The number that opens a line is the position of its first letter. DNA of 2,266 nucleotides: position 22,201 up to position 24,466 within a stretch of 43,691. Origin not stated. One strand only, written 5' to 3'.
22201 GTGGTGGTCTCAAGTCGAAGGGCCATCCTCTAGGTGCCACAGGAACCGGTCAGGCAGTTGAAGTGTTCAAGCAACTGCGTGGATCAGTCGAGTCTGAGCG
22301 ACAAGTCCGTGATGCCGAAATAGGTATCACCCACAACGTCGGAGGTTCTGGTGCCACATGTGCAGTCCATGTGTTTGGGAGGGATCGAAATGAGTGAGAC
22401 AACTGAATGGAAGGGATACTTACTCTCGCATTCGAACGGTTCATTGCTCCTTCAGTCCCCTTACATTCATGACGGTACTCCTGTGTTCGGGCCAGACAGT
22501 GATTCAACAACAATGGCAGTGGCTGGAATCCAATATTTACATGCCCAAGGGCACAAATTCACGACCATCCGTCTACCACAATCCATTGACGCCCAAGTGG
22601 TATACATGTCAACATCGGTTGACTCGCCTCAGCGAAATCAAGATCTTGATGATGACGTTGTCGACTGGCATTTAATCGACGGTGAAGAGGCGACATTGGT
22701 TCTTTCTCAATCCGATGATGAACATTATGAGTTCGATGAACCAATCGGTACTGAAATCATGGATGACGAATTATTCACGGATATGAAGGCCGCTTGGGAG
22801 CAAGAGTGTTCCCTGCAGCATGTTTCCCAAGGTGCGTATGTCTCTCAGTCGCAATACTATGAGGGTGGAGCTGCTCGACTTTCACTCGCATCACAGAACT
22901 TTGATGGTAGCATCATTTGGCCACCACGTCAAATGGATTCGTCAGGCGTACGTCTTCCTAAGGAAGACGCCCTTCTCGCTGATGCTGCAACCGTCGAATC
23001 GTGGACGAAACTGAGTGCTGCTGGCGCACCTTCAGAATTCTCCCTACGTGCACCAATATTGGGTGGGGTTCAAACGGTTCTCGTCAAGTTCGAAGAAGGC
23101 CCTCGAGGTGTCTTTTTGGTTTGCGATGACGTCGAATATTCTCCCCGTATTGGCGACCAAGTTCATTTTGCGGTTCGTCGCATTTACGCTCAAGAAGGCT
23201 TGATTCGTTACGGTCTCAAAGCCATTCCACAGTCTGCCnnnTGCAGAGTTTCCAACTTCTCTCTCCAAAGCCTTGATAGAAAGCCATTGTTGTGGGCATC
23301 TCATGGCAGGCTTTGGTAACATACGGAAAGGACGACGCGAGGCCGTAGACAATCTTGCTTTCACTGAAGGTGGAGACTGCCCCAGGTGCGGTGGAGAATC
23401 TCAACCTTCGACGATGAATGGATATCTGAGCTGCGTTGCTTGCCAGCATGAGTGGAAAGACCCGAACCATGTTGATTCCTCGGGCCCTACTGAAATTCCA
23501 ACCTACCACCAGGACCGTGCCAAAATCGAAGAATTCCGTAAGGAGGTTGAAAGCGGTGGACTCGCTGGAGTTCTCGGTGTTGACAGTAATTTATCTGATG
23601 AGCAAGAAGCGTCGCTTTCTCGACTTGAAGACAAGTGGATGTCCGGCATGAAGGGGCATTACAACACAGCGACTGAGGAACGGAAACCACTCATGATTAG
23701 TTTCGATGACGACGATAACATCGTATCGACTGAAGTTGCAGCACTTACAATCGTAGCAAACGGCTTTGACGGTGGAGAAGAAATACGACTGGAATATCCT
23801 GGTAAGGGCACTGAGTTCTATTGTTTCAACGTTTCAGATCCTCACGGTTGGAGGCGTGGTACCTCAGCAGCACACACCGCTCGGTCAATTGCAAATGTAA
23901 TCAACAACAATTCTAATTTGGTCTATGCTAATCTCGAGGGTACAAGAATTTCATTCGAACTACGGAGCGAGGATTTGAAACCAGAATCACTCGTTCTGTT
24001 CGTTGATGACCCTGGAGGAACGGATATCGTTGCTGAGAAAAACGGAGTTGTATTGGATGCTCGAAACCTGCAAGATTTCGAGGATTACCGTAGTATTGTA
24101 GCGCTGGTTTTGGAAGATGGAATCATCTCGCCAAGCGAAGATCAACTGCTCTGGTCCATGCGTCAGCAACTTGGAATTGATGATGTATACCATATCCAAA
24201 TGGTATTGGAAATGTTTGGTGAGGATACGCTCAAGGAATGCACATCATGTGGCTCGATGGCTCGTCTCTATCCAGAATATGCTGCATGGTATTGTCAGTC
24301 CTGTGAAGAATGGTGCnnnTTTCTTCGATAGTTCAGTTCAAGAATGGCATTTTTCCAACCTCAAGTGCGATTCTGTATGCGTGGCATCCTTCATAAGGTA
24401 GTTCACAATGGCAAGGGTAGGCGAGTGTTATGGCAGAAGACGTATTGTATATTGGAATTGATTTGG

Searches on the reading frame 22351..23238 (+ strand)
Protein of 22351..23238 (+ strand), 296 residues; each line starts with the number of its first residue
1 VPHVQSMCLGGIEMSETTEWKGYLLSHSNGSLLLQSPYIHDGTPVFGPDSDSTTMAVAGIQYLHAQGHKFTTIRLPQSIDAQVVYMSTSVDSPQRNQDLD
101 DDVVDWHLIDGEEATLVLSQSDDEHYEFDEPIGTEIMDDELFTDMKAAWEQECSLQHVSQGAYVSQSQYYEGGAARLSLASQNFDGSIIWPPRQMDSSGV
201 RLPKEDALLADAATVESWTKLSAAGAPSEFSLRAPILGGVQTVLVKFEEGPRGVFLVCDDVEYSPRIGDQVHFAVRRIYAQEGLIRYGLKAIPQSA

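Call 9: search_protein_families(library=pfam, proteins=[window:22351-23238:+], max_evalue=0.001)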
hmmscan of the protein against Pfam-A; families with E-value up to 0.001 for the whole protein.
window:22351-23238:+ (296 aa): 0 families

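Call 48: search_protein_families(library=pfam, proteins=[window:22351-23238:+], max_evalue=10)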
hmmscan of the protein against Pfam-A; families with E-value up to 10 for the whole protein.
window:22351-23238:+ (296 aa): 2 families
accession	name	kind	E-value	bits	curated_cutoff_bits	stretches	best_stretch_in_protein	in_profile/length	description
PF01796.24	OB_ChsH2_C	-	0.014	15.8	27.1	1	209-273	4-62/65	ChsH2, C-terminal OB-fold domain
PF11823.13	Se_S_carrier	-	0.025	14.5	25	1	51-81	7-37/69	Putative Se/S carrier protein-like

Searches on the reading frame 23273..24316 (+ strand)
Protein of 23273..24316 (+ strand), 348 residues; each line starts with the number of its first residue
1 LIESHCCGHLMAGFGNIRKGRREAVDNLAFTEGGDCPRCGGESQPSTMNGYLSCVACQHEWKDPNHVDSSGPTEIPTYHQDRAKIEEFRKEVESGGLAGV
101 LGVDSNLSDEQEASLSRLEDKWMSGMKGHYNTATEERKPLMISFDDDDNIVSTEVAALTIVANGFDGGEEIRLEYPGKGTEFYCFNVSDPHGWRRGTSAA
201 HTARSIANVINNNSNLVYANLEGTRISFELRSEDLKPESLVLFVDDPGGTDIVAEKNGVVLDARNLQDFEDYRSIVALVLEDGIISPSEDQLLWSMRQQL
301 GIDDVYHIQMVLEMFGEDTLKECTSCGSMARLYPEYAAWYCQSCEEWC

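Call 9: search_protein_families(library=pfam, proteins=[window:23273-24316:+], max_evalue=0.001)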
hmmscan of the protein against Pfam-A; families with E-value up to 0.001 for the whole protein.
window:23273-24316:+ (348 aa): 1 family
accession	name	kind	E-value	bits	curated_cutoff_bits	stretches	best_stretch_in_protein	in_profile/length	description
PF12760.12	Zn_ribbon_IS1595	-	1e-05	25.8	25.4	0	24-59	9-45/46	Transposase zinc-ribbon domain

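Call 41: find_homologous_proteins(query=window:23273-24316:+, max_evalue=0.001)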
Query window:23273-24316:+ (348 aa): 287 proteins with E <= 0.001 among 2534 candidates; the best 120 are listed.
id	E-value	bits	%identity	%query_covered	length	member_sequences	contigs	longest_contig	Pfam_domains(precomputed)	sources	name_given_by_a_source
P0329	2.8e-228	775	95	100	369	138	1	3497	-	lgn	-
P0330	3.6e-202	689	86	97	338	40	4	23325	-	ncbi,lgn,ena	-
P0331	2.5e-196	670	83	97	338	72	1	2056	-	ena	-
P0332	5.1e-191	653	81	97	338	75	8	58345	-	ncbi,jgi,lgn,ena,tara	tara:strand:+ start:663 stop:1679 length:1017 start_codon:yes stop_codon:yes gene_type:complete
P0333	3.0e-190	650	80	97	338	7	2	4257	PF12760.13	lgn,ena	-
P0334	4.2e-190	650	80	100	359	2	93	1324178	-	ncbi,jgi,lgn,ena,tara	tara:strand:+ start:2614 stop:3693 length:1080 start_codon:yes stop_codon:yes gene_type:complete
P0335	5.7e-190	649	80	100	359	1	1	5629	-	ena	-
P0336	6.6e-190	649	80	100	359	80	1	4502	-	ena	-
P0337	8.0e-190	649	80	100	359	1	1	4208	-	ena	-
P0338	8.1e-190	649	80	100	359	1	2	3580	-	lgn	-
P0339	2.1e-189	647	80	100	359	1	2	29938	-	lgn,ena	-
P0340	2.2e-189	647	80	100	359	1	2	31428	-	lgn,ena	-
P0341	2.3e-189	647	80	100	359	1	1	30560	-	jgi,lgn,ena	-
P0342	3.6e-189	647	82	97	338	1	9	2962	-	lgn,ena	-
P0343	4.3e-189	646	80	100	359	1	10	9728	-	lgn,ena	-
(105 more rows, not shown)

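Call 48: search_protein_families(library=pfam, proteins=[window:23303-24316:+], max_evalue=10)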
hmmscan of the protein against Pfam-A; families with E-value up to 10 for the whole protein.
window:23303-24316:+ (338 aa): 7 families
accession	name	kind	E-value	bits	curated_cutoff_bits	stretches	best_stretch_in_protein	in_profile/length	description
PF12760.12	Zn_ribbon_IS1595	-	1e-05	25.8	25.4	2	14-49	9-45/46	Transposase zinc-ribbon domain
PF03735.19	ENT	-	0.24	11.9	28.5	1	262-310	12-61/71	ENT domain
PF14354.12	Lar_restr_allev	-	0.43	11.3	28.6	1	25-48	5-29/58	Restriction alleviation protein Lar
PF07282.18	Cas12f1-like_TNB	-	1.4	9.6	26.3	1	309-335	27-47/60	Cas12f1-like, TNB domain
PF08271.17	Zn_Ribbon_TF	-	1.4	9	29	1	26-51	3-29/43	TFIIB zinc-binding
PF09723.15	Zn_ribbon_8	-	4.6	7.8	34.4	1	302-319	18-37/41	Zinc ribbon domain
PF14311.12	DUF4379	-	6.1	7.6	24.5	0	43-52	29-38/56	Probable Treble clef zinc finger domain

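Call 59: find_encoding_contigs(protein=P0334, flank=3000, max_places=10)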
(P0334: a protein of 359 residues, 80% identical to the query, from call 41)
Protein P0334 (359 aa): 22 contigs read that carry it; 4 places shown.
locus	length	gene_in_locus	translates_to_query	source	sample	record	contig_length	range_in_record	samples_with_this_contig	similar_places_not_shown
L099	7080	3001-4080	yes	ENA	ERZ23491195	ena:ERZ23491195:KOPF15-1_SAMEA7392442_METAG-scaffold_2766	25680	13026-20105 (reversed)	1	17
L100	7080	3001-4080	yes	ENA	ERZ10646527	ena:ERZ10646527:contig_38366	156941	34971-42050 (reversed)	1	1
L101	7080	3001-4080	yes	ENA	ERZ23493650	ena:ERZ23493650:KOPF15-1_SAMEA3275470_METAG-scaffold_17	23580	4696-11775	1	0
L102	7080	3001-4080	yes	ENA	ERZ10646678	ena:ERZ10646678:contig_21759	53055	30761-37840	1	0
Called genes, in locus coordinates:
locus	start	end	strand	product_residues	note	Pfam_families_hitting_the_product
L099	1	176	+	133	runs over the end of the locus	-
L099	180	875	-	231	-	PF01885:PTS_2-RNA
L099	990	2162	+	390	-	PF00108:Thiolase_N, PF00109:ketoacyl-synt (weak), PF02803:Thiolase_C, PF22691:Thiolase_C_1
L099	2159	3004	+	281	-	-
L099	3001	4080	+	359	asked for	-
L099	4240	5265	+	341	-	PF06723:MreB_Mbl, PF25229:Salactin, PF00022:Actin (faint), PF25216:Volactin (faint)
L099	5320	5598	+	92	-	-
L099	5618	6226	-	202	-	-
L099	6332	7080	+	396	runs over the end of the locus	PF02441:Flavoprotein, PF04127:DFP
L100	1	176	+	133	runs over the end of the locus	-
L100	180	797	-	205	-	PF01885:PTS_2-RNA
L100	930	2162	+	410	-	PF00108:Thiolase_N, PF00109:ketoacyl-synt (weak), PF02803:Thiolase_C, PF22691:Thiolase_C_1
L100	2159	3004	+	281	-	-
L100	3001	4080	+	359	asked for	-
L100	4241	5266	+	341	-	PF06723:MreB_Mbl, PF25229:Salactin, PF00022:Actin (faint), PF25216:Volactin (faint)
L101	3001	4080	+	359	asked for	-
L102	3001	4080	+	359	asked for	-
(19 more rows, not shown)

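Call 61: predict_structure(alignment_id=A3)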
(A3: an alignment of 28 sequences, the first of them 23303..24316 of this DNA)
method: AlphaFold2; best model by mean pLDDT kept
length: 338 residues; sequences in the alignment: 28
mean_pLDDT: 69.1   pTM: 0.36
mean pLDDT of the five models: 69.1, 67.1, 65.2, 64.0, 62.8
residues with pLDDT >= 90: 1; 70-90: 207; 50-70: 67; < 50: 63
segments of 3 or more residues with pLDDT < 50: 1-14, 16-23, 60-70, 118-135, 138-141, 248-254
pLDDT, mean of each block of 10 residues (from residue 1): 41 46 62 78 80 66 42 56 53 59 61 48 35 41 73 78 80 78 83 86 85 85 76 74 64 60 82 80 81 81 84 86 85 86
secondary structure, 60 per line:
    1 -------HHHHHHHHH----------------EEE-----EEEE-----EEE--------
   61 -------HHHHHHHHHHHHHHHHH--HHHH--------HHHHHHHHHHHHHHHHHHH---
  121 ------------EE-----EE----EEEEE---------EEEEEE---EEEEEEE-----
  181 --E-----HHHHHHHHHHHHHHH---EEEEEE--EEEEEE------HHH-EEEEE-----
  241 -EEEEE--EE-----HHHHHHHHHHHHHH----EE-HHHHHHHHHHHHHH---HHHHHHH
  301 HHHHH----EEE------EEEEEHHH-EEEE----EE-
elements in order: H8-16 E33-35 E41-44 E50-52 H68-84 H87-90 H99-117 E146-150 E160-165 E169-175 H189-203 E207-212 E215-220 E231-235 E242-246 H256-269 H277-290 H294-305 E310-312 E319-323 E328-331

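Call 65: fold_search(model_id=the predicted structure, library=pdb)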
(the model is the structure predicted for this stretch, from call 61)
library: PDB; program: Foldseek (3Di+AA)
matches with E <= 10: 514; with E <= 0.001: 1
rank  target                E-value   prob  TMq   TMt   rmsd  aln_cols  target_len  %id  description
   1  4nx9                  2.4e-04  0.98  0.21  0.25  25.4       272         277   13  Crystal structure of Pseudomonas aeruginosa flagellin FliC (released 2014-01-29)
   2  9cba                  7.0e-03  0.97  0.20  0.15   7.5       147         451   14  Bacteriophage PhiTE contracted tail (released 2025-04-16)
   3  9cc7_I                1.1e-02  0.87  0.20  0.16   8.2       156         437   17  Bacteriophage PhiTE extended connector complex (released 2025-04-16)
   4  7y1c_Y                1.6e-02  0.98  0.23  0.11   7.2       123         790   15  CryoEM structure of Klebsiella phage Kp9 tail complex applied with C6 symmetry (released 2023-06-14)
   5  9cuy_A                2.6e-02  0.75  0.19  0.15   8.2       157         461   15  Bacteriophage PhiTE extended baseplate (released 2025-04-16)
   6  9vvr_d                4.2e-02  0.89  0.21  0.10   7.4       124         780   10  Structure of the bacteriophage E1004 tail (released 2025-11-12)
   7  9vvr_V                7.2e-02  0.80  0.21  0.10   7.4       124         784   11  Structure of the bacteriophage E1004 tail (released 2025-11-12)
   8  8i4m_A                7.2e-02  0.66  0.17  0.08   9.6       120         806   10  Portal-tail complex structure of the Cyanophage P-SCSP1u (released 2023-11-01)
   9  8t9b_E                7.7e-02  0.30  0.14  0.19   8.4       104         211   14  Structure of the CK variant of Fab F1 (FabC-F1) in complex with the C-terminal FN3 domain of EphA2 (released 2024-05-01)
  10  9cb9_A                1.2e-01  0.66  0.19  0.15   8.0       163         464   12  Bacteriophage PhiTE extended tail (released 2025-04-16)
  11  9mt4_Q                1.4e-01  0.44  0.20  0.16   9.8       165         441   12  Connector structure of phage JohannRWettstein (Bas63) (released 2025-11-19)
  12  7ey9_s                1.6e-01  0.72  0.21  0.10   9.7       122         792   14  tail proteins (released 2021-09-22)
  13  7t92_L                1.7e-01  0.11  0.10  0.26  10.9       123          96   10  Structure of the peroxisomal retro-translocon formed by a heterotrimeric ubiquitin ligase complex (released 2022-07-06)
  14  8t9b_B                2.0e-01  0.20  0.14  0.19   7.3       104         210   14  Structure of the CK variant of Fab F1 (FabC-F1) in complex with the C-terminal FN3 domain of EphA2 (released 2024-05-01)
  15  9jyz_P                2.5e-01  0.47  0.19  0.09  12.9       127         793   14  portal-tail complex of mature T7 (released 2024-12-11)
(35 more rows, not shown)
